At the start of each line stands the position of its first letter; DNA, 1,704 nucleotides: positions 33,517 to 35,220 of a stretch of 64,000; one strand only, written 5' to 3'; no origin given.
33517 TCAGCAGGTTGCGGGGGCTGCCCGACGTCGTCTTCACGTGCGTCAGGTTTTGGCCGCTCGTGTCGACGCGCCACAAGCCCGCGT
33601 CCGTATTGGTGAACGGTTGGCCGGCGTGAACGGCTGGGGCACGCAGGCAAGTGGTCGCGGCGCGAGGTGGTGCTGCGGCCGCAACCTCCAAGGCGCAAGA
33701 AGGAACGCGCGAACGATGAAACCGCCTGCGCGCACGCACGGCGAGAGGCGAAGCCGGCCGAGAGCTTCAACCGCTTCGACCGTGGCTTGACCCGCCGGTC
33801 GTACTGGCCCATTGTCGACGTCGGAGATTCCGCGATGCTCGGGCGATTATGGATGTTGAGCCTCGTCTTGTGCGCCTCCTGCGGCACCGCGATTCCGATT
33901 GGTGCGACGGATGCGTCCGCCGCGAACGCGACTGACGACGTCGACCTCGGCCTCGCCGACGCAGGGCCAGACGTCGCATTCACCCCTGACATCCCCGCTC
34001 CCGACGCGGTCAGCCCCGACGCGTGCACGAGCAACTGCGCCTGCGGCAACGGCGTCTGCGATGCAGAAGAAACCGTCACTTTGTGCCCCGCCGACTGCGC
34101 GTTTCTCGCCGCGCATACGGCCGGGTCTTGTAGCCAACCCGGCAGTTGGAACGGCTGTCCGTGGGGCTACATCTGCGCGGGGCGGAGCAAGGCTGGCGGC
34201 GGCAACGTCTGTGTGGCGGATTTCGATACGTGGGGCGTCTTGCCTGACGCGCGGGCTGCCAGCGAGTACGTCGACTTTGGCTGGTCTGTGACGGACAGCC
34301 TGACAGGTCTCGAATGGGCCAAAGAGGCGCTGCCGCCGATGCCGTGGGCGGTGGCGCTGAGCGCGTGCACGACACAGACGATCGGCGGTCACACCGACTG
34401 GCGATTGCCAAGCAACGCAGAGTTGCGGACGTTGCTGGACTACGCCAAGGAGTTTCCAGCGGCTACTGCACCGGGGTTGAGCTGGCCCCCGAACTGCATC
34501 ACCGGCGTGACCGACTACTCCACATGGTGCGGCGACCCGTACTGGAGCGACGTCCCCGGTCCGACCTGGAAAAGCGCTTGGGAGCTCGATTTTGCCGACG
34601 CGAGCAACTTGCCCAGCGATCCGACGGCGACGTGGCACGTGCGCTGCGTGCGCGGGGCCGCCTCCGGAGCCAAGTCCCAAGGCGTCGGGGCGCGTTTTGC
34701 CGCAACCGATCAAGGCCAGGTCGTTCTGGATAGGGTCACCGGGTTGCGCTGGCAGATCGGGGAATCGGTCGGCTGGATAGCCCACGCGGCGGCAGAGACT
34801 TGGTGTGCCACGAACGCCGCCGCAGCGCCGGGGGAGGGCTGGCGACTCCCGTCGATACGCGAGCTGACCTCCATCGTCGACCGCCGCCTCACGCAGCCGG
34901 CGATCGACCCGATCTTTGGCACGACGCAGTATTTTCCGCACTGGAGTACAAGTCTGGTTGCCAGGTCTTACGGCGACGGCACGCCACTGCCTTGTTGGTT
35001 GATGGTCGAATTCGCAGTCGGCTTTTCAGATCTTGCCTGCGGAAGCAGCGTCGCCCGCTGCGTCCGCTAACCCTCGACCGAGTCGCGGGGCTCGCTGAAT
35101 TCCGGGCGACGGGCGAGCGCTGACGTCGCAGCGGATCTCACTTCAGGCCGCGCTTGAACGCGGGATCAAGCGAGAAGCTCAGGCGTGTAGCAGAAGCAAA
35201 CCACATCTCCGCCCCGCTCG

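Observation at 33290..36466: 2.5-kb cassette (DUF1566 lipoprotein gene plus a small acidic-tail ORF) bracketed by ~320-bp direct duplications: a Campbell-type integration footprint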

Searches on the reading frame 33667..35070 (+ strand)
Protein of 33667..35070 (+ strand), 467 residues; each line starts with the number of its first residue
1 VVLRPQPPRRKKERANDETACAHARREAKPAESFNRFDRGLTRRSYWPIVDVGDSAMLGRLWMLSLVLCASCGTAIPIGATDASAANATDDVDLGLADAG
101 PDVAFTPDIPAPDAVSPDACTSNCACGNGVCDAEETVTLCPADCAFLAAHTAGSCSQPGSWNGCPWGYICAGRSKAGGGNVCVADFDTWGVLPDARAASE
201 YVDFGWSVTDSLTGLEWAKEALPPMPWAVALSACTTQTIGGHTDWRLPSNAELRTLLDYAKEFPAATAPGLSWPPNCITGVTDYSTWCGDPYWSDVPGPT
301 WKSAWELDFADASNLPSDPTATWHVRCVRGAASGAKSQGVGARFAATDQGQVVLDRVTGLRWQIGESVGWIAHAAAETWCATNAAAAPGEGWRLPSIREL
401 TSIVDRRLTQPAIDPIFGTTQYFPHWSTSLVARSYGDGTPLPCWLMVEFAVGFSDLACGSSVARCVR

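Call 5: search_protein_families(library=pfam, proteins=[window:33667-35070:+], max_evalue=0.01)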
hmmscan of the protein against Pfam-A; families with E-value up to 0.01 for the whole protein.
window:33667-35070:+ (467 aa): 1 family
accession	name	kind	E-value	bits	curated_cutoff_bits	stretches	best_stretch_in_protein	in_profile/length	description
PF07603.17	Lcl_C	-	3.2e-34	118.1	34.9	2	208-329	3-117/117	Lcl C-terminal domain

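Call 6: search_protein_families(library=ncbifam, proteins=[window:33667-35070:+], max_evalue=0.01)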
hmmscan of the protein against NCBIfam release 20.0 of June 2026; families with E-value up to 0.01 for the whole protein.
window:33667-35070:+ (467 aa): 1 family
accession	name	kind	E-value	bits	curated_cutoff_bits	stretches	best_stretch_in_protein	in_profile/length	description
NF047850.1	Lsa25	exception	0.00037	20.4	260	0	230-258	118-146/207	surface adhesin Lsa25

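Call 37: find_homologous_proteins(query=window:33835-35067:+, max_evalue=1e-10)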
Query window:33835-35067:+ (411 aa): 52 proteins with E <= 1e-10 among 8000 candidates.
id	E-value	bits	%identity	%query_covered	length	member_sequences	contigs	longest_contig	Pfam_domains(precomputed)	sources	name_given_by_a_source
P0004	1.9e-282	955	100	100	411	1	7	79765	PF07603.18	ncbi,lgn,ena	-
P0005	4.5e-83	298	50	78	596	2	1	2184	PF07603.18,PF03781.23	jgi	-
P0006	2.0e-76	276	45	83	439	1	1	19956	PF07603.18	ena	-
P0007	1.9e-75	273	47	74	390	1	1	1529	PF07603.18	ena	-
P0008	2.6e-75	273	46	84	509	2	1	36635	PF00526.24,PF07603.18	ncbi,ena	-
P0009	7.8e-74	268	49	73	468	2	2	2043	PF00526.24,PF07603.18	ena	-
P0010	9.1e-72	261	49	76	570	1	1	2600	PF00526.24,PF07603.18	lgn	-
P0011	3.7e-69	252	44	75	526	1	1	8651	PF11617.14,PF07603.18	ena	-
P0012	3.1e-65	239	42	83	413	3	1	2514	PF07603.18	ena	-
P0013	4.3e-64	236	41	85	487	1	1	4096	PF07603.18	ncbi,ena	-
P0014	1.6e-56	211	41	85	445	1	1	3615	PF07603.18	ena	-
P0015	2.5e-50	190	40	71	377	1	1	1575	PF07603.18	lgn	-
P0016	1.7e-45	174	49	50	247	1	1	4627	PF11617.14,PF07603.18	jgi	jgi:hypothetical protein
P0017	4.3e-42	163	47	50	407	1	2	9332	PF00526.24,PF07603.18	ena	-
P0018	5.8e-41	159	41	56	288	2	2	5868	PF07603.18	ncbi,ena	-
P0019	4.5e-22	97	34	63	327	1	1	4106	PF07603.18,PF05689.19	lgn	-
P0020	7.2e-21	93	32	64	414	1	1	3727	PF13205.13,PF07603.18,PF05689.19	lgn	-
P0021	2.3e-20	92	34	64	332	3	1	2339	PF07603.18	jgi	jgi:hypothetical protein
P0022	1.3e-19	89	31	65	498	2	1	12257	PF07603.18,PF18998.7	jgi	jgi:hypothetical protein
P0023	6.1e-18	84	34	48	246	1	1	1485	PF07603.18,PF05689.19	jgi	jgi:hypothetical protein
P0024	6.3e-18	84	30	83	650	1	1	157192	PF07603.18,PF18998.7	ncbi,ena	-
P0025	1.0e-17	83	36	55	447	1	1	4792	PF07603.18,PF14870.13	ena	-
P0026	3.9e-17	81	35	64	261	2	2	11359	PF26707.1,PF07603.18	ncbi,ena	-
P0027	5.4e-17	80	36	50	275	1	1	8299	PF26707.1,PF07603.18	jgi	jgi:hypothetical protein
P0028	6.9e-17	80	33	63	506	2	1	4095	PF07603.18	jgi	-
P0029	5.5e-16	77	31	73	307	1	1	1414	PF07603.18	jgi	jgi:hypothetical protein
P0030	1.3e-15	76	31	65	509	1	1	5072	PF21027.4,PF22352.3,PF00801.27,PF17963.8,PF07603.18,PF02010.22,PF18911.7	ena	-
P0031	5.6e-15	74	30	63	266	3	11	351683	PF07603.18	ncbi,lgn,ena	-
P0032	5.7e-15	74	31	51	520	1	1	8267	PF07603.18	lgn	-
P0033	9.2e-15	73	32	65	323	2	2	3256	PF07603.18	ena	-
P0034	3.9e-14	71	29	63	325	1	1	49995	PF07603.18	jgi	jgi:Protein of unknown function (DUF1566)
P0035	4.2e-14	71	32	50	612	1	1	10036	PF07603.18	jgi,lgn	-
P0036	7.5e-14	70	32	50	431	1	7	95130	PF07603.18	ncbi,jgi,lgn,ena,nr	ncbi:MAG TPA: DUF1566 domain-containing protein [bacterium]|nr:DUF1566 domain-containing protein [ba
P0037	1.1e-13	70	31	54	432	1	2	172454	PF07603.18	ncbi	-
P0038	1.3e-13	69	30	65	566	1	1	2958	PF07603.18,PF18998.7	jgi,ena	jgi:hypothetical protein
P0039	3.8e-13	68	33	31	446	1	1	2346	PF26707.1,PF07603.18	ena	-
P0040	5.2e-13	67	33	64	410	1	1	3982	PF07603.18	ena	-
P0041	1.2e-12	66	31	63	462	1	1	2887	PF07603.18,PF16656.12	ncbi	-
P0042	2.3e-12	65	29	63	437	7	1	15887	PF07603.18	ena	-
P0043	2.6e-12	65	27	48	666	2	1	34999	PF07603.18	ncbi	-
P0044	2.7e-12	65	30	70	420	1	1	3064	PF07603.18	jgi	jgi:hypothetical protein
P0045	2.8e-12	65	27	51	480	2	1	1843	PF07603.18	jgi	jgi:hypothetical protein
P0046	3.3e-12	65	29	63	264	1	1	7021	PF26707.1,PF07603.18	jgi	jgi:Protein of unknown function (DUF1566)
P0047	6.0e-12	64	28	62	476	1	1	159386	PF13499.13,PF07603.18,PF13202.13,PF00036.39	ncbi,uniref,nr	ncbi:DUF1566 domain-containing protein [Pelagicoccus sp. SDUM812005]|uniref:Lcl domain-containing pr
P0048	8.4e-12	63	30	68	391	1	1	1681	PF07603.18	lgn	-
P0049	1.0e-11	63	32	54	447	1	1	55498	PF07603.18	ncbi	-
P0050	1.5e-11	62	28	51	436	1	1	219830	PF07603.18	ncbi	-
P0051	1.9e-11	62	27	54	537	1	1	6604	PF07603.18,PF00353.26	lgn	-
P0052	3.9e-11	61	28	63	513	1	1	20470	PF07603.18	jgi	jgi:hypothetical protein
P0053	4.9e-11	61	32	28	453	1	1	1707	PF07603.18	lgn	-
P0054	6.7e-11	60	27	63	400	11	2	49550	PF07603.18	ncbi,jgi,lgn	jgi:hypothetical protein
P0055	6.9e-11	60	30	53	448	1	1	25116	PF07603.18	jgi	-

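Call 38: find_encoding_contigs(protein=P0004, flank=10000, max_places=10)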
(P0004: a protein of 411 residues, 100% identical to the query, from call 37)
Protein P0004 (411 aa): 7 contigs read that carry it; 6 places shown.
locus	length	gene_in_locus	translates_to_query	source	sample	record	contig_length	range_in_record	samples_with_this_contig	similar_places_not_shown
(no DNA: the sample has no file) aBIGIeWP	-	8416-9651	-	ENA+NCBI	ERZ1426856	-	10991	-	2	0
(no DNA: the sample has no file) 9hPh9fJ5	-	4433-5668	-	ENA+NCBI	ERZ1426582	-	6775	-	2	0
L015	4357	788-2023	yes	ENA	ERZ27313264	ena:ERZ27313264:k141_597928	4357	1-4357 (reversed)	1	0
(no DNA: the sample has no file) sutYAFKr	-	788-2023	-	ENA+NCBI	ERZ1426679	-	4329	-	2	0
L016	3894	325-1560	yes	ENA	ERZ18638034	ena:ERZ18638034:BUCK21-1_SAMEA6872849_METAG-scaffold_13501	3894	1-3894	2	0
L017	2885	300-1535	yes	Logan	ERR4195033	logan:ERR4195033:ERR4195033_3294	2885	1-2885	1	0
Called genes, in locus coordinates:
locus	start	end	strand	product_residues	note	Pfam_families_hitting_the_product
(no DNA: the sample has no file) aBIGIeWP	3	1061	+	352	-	?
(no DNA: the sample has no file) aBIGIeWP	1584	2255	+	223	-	-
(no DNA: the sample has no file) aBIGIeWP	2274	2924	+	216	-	-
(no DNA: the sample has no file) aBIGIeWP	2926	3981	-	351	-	PF02779:Transket_pyr, PF02780:Transketolase_C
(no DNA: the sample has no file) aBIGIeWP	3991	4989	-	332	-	PF00676:E1_dh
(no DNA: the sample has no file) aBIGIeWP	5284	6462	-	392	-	PF00108:Thiolase_N, PF00109:ketoacyl-synt (faint), PF22691:Thiolase_C_1 (faint), PF02803:Thiolase_C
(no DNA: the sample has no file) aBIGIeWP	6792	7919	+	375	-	PF01041:DegT_DnrJ_EryC1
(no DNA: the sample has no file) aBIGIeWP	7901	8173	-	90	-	-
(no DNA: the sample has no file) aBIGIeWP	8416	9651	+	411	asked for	PF07603:Lcl_C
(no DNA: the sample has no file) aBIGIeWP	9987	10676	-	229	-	-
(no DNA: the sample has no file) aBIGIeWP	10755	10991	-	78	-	?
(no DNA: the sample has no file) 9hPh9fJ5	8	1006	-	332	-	PF00676:E1_dh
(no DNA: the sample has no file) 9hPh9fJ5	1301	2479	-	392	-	PF00108:Thiolase_N, PF00109:ketoacyl-synt (faint), PF22691:Thiolase_C_1 (faint), PF02803:Thiolase_C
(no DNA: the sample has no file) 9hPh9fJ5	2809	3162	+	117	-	PF01041:DegT_DnrJ_EryC1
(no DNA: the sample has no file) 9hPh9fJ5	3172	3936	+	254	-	PF01041:DegT_DnrJ_EryC1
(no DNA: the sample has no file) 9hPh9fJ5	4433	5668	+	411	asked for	PF07603:Lcl_C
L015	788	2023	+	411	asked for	PF07603:Lcl_C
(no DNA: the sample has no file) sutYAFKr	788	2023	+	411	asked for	PF07603:Lcl_C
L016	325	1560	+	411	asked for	PF07603:Lcl_C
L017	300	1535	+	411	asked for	PF07603:Lcl_C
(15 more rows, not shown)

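Call 39: find_encoding_contigs(protein=P0008, flank=10000, max_places=4)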
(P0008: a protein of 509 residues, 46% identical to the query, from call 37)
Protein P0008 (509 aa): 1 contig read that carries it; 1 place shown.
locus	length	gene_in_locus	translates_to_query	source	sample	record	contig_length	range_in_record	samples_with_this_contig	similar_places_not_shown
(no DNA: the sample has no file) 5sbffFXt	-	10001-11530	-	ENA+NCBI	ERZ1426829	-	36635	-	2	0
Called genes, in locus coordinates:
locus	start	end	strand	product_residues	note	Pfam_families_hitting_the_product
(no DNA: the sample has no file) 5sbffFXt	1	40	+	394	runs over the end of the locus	PF01041:DegT_DnrJ_EryC1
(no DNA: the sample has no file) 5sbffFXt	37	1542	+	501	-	PF02310:B12-binding, PF04055:Radical_SAM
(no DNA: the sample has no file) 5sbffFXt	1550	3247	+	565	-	PF13231:PMT_2 (weak)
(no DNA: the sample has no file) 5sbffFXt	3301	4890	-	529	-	PF02310:B12-binding, PF04055:Radical_SAM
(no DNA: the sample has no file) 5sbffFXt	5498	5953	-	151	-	PF21114:DDR1-2_DS-like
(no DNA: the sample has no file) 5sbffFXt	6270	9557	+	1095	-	PF00526:Dicty_CTDC, PF07603:Lcl_C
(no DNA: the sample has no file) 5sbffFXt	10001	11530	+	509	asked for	PF00526:Dicty_CTDC, PF07603:Lcl_C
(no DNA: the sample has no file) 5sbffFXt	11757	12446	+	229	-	-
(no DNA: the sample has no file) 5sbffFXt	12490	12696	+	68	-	-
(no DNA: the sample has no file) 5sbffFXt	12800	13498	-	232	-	-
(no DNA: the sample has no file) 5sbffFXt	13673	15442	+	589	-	-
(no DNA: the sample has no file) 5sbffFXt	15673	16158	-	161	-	PF04972:BON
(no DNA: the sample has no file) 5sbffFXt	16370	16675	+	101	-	-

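Call 70: list_cluster_members(proteins=[P0004, P0002, P0003, P0001])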
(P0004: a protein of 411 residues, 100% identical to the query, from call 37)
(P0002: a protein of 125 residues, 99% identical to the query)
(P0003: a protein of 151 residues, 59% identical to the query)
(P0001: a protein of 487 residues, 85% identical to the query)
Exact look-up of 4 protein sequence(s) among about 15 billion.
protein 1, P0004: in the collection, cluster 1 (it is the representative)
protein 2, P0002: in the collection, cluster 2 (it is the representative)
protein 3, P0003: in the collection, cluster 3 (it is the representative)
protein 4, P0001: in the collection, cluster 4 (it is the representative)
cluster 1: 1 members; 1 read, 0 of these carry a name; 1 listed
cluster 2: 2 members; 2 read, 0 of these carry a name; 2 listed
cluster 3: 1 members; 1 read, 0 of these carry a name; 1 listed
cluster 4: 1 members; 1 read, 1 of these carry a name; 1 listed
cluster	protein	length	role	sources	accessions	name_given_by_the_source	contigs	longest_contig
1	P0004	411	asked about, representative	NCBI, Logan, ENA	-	-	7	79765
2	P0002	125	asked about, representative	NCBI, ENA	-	-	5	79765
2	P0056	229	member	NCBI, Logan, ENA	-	-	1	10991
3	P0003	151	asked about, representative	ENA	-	-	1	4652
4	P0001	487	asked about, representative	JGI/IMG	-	hypothetical protein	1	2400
